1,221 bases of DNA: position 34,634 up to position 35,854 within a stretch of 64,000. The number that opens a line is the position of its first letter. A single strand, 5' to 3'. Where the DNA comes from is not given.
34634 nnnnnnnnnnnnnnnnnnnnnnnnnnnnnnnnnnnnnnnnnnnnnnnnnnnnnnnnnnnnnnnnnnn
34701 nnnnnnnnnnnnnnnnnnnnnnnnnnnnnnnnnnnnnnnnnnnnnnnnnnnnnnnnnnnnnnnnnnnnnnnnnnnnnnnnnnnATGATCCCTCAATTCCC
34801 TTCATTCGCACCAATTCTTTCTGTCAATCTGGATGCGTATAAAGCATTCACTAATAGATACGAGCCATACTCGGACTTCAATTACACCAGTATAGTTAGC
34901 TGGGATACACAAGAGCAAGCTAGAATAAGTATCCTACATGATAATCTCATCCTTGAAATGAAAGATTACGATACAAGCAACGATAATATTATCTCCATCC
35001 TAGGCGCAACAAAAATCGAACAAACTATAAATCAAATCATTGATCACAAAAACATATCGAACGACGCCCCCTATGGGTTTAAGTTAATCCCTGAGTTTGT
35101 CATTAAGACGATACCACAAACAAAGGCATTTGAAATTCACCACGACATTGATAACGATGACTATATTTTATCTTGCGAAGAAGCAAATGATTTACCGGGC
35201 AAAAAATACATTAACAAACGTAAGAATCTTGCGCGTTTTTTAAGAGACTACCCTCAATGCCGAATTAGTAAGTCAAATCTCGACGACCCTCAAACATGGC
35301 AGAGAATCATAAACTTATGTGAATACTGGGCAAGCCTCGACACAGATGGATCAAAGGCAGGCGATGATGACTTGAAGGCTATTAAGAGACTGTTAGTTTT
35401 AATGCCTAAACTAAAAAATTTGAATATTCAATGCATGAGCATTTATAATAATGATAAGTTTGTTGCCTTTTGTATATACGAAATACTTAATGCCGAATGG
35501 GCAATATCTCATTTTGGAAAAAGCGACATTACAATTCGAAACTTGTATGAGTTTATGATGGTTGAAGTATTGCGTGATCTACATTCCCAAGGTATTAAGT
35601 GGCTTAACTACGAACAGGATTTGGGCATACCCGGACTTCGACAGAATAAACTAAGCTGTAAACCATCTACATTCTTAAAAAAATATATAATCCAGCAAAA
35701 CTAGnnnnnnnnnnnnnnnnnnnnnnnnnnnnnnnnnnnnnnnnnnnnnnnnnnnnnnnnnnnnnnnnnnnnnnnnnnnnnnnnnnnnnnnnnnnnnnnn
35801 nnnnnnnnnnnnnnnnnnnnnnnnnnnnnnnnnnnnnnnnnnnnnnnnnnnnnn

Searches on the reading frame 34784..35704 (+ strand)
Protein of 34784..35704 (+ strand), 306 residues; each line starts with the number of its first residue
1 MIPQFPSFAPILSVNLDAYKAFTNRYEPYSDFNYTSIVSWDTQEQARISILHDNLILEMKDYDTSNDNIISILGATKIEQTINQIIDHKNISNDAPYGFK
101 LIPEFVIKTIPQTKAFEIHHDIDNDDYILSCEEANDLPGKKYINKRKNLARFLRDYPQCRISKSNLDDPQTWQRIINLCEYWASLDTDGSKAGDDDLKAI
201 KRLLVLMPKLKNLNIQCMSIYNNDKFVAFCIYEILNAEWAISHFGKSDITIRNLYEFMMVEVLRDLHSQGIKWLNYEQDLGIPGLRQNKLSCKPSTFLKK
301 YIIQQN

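Call 9: search_protein_families(library=pfam, proteins=[window:34784-35701:+], max_evalue=0.1)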
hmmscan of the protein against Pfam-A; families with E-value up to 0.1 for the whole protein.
window:34784-35701:+ (306 aa): 1 family
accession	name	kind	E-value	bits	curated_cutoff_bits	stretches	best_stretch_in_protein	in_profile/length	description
PF09924.15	LPG_synthase_C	-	8e-22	78.1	27.5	1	116-303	91-297/298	Phosphatidylglycerol lysyltransferase, C-terminal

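Call 38: find_encoding_contigs(protein=window:34784-35704:+, flank=8000, max_places=10)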
Protein window:34784-35704:+ (306 aa): 2 contigs read that carry it; 2 places shown.
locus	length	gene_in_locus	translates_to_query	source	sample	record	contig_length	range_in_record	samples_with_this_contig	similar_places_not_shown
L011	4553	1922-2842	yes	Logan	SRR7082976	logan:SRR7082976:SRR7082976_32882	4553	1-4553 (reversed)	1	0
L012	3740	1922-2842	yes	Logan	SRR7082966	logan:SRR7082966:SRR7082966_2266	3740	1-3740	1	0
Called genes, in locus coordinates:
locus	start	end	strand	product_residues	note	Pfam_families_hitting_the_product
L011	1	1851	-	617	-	?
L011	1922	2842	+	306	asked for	PF09924:LPG_synthase_C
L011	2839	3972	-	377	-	-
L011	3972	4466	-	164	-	PF01862:PvlArgDC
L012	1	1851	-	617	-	?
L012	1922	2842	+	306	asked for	PF09924:LPG_synthase_C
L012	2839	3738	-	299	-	?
